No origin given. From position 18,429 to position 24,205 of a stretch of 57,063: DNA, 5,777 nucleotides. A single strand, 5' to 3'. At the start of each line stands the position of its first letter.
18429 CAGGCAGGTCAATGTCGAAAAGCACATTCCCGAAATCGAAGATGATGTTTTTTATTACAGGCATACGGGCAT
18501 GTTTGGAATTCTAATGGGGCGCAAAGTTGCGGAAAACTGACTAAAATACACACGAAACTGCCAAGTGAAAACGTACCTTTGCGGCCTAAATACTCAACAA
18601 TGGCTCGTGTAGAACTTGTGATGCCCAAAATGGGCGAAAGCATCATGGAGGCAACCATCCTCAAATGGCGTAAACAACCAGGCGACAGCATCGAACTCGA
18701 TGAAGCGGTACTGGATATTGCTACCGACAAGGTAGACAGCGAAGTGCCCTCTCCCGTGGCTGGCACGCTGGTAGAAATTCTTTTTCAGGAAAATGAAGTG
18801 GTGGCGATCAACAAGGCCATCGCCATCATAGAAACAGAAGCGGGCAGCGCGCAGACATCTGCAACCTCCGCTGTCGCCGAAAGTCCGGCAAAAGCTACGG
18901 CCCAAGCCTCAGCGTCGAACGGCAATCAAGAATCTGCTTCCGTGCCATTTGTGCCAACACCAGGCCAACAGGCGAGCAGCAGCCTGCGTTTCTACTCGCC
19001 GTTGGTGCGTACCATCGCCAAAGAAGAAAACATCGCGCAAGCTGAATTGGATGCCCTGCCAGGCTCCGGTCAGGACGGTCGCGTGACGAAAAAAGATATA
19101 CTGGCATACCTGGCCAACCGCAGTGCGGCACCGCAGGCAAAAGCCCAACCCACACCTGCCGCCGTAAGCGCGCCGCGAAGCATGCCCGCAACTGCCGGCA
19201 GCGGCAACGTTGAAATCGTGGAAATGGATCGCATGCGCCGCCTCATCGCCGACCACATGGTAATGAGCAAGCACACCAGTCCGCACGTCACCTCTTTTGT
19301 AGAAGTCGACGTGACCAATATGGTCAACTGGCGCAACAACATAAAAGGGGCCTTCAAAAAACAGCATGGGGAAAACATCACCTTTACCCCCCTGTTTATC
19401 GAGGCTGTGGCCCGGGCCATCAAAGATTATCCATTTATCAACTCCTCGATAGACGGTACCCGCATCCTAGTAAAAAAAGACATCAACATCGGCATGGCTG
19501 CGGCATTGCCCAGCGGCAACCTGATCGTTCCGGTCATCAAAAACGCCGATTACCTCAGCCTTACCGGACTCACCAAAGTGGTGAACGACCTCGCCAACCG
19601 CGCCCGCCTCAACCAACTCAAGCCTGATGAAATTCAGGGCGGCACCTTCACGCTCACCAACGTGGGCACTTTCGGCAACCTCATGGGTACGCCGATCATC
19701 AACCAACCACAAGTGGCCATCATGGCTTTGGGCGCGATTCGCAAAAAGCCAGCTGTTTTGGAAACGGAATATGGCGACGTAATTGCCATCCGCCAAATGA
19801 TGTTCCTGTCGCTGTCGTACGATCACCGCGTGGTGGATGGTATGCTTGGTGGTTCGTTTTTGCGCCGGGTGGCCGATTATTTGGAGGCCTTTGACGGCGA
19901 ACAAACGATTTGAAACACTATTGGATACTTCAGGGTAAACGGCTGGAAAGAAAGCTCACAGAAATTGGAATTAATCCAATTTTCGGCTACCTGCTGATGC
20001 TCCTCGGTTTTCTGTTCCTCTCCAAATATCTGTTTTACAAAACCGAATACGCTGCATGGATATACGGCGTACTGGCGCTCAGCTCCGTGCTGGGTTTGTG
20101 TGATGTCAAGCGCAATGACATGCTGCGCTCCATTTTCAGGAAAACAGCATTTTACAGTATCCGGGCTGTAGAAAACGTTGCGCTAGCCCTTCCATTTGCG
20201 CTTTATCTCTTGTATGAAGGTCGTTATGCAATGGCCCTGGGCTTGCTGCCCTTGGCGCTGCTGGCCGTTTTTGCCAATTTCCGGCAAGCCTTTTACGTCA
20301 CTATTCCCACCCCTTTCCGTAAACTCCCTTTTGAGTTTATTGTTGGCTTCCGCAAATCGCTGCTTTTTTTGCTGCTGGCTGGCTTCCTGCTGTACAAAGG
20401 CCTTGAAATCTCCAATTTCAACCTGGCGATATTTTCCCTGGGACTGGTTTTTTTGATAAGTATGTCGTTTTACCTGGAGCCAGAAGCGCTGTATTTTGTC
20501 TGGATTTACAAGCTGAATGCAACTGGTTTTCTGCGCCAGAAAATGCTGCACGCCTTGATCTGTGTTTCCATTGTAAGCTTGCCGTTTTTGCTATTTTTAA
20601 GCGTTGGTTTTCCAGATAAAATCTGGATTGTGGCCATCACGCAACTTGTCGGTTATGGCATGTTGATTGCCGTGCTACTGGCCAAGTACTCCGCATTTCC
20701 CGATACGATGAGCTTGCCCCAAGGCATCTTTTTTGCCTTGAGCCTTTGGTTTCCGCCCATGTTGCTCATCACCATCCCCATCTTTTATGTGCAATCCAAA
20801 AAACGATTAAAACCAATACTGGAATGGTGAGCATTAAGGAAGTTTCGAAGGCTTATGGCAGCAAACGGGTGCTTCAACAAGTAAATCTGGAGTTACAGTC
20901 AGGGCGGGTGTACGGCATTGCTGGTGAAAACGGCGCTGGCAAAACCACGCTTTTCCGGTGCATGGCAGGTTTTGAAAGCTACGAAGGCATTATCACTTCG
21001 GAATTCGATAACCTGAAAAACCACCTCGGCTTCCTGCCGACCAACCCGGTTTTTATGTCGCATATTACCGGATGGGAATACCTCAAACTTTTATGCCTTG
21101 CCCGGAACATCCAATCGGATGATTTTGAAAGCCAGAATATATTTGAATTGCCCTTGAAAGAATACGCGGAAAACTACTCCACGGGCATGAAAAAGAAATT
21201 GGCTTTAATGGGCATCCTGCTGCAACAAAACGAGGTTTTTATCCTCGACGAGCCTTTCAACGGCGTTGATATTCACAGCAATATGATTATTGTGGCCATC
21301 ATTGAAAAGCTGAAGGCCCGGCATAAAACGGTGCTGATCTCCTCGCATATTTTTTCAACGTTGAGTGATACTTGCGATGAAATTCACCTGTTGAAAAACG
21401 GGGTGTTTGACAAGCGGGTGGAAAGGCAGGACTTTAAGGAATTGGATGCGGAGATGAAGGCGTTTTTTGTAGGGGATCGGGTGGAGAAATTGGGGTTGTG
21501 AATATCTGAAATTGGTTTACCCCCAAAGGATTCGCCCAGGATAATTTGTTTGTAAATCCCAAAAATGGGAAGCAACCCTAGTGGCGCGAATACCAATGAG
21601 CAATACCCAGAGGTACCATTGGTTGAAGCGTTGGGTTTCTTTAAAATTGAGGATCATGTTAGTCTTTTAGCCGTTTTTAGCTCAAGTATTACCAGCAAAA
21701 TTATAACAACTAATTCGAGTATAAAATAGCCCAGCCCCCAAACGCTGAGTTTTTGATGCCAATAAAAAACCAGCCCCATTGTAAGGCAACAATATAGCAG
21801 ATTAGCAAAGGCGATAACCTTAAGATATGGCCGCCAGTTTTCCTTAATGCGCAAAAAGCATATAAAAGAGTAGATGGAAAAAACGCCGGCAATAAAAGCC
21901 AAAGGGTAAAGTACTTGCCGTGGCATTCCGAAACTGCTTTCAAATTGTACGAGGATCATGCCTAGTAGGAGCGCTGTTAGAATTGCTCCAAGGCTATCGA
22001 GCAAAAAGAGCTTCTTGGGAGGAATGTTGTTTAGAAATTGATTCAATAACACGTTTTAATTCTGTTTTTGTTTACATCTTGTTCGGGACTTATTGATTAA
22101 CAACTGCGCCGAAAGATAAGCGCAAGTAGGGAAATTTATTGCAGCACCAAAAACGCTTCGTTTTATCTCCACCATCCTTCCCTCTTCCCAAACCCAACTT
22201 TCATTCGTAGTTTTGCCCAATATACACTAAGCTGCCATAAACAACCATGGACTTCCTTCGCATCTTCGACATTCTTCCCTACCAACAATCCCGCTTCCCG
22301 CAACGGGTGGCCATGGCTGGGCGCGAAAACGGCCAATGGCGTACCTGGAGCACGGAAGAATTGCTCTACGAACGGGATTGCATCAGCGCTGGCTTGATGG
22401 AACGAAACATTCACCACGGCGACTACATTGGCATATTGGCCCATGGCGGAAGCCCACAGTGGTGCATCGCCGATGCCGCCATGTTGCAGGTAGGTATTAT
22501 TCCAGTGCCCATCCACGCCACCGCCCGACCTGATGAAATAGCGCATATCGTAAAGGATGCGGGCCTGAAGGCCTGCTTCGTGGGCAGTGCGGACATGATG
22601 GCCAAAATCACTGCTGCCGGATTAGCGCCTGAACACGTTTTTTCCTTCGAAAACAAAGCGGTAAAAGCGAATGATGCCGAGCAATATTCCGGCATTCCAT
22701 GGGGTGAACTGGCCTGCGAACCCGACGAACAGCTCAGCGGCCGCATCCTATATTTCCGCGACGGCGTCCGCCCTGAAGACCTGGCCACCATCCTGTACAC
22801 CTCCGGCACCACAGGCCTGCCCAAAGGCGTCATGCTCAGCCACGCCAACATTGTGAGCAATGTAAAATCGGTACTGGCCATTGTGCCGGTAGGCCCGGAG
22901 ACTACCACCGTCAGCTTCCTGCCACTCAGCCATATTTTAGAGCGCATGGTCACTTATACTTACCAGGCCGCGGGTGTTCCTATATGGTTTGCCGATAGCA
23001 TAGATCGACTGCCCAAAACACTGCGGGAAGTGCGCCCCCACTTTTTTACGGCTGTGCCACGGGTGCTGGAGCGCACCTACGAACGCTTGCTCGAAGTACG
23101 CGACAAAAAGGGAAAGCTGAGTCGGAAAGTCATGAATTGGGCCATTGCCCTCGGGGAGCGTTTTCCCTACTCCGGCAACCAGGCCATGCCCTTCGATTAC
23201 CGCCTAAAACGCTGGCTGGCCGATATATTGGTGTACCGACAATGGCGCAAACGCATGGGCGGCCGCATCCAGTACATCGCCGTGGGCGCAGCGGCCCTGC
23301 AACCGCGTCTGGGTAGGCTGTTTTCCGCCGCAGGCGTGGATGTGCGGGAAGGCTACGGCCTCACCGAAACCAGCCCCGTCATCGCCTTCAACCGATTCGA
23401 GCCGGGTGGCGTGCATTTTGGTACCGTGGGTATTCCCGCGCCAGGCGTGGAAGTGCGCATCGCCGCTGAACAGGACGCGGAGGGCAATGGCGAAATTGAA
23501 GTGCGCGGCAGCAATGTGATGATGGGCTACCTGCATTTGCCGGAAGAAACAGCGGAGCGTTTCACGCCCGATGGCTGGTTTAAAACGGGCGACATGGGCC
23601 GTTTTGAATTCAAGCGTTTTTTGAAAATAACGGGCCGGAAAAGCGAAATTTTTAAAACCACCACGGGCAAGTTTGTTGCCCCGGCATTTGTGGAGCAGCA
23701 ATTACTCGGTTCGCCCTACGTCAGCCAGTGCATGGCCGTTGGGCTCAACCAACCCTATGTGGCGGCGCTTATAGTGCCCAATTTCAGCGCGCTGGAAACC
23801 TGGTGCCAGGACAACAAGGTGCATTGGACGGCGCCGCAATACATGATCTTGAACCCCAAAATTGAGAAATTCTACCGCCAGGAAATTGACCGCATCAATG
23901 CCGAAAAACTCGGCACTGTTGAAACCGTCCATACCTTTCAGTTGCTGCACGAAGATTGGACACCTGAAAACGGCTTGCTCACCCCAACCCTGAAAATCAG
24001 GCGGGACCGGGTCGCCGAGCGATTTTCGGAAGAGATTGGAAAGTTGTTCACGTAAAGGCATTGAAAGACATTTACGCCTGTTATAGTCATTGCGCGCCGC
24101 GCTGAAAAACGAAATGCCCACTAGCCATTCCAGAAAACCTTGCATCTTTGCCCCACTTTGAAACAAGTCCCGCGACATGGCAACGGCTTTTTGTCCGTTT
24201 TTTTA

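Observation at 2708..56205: Window-scale pattern: about 16 of ~40 intergenic spacers hold palindromic elements, most with arms made of 7-8-nt tandem repeats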

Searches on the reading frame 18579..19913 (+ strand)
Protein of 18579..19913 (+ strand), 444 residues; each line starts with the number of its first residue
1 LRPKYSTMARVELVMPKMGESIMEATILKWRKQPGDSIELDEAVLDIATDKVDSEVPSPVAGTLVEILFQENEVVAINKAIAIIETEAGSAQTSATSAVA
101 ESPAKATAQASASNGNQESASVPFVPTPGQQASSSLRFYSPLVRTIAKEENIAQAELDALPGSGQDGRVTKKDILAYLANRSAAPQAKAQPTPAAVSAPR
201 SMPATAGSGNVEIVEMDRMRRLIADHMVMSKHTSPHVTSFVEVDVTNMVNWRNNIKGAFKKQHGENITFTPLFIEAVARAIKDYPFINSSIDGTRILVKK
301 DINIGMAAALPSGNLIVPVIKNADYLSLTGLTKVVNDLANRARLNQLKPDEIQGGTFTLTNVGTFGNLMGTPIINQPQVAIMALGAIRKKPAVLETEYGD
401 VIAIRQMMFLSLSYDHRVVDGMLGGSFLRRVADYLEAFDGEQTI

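Call 21: search_protein_families(library=pfam, proteins=[window:18579-19913:+])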
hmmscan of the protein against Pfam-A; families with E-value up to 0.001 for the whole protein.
window:18579-19913:+ (444 aa): 3 families
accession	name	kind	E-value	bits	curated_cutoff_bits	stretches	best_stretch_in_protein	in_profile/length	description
PF00198.28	2-oxoacid_dh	-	5.1e-79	265.4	23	1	211-438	4-227/232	2-oxoacid dehydrogenases acyltransferase (catalytic domain)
PF00364.28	Biotin_lipoyl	-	6.5e-15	55.2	22.1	1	12-84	2-73/73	Biotin-requiring enzyme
PF02817.22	E3_binding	-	4.5e-11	43.2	23.7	1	138-175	2-36/36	e3 binding domain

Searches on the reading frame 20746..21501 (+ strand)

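Call 21: search_protein_families(library=pfam, proteins=[window:20746-21501:+])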
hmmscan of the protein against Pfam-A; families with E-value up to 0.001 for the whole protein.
window:20746-21501:+ (251 aa): 3 families
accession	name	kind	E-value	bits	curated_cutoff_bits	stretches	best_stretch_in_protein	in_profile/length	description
PF00005.33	ABC_tran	-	7.5e-21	75.6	25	1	43-172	1-137/137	ABC transporter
PF13304.12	AAA_21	-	9.2e-12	46.1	27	1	138-202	232-299/304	AAA domain, putative AbiEii toxin, Type IV TA system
PF13476.12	AAA_23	-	0.0001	23.5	27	1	44-73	11-39/201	AAA domain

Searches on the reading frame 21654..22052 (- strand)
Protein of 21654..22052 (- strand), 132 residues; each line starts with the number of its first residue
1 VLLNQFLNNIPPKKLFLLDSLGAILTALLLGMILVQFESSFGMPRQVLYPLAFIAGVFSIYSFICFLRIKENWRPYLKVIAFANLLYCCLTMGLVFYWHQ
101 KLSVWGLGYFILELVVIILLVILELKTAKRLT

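Call 21: search_protein_families(library=pfam, proteins=[window:21654-22052:-])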
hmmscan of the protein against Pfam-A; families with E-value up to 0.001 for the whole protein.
window:21654-22052:- (132 aa): 0 families

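Call 78: search_protein_families(library=pfam, proteins=[window:21654-22052:-], max_evalue=0.01)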
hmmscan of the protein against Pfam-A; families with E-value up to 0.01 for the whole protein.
window:21654-22052:- (132 aa): 1 family
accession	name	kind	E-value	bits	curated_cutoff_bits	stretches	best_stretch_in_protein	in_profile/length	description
PF09769.14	ApoO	-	0.0093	16.3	31.4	0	16-61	65-107/131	Apolipoprotein O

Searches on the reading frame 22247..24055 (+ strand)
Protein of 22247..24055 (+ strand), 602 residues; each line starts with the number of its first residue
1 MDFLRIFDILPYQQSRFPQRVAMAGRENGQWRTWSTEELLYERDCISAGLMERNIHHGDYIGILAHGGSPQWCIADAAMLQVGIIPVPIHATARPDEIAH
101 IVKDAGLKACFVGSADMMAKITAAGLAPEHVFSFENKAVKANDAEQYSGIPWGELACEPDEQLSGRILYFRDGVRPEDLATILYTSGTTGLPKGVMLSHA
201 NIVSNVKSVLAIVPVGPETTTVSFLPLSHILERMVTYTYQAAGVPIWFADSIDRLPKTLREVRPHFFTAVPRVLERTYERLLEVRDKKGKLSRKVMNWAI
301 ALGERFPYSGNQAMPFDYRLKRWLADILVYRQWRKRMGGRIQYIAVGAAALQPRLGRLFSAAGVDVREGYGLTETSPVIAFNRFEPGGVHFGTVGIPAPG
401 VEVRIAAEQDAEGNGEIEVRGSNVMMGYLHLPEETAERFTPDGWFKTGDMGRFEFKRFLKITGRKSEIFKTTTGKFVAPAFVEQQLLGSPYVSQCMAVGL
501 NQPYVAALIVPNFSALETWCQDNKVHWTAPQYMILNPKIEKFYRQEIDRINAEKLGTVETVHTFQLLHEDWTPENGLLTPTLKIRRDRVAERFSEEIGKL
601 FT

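Call 21: search_protein_families(library=pfam, proteins=[window:22247-24055:+])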
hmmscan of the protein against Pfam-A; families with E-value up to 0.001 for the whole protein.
window:22247-24055:+ (602 aa): 2 families
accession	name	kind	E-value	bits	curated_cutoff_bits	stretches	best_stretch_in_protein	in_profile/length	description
PF00501.34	AMP-binding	-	4.4e-68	230.3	29.9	1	13-429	4-384/384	AMP-binding enzyme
PF23562.2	AMP-binding_C_3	-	5e-05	24.1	20.8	1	471-515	6-51/124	AMP-binding enzyme C-terminal domain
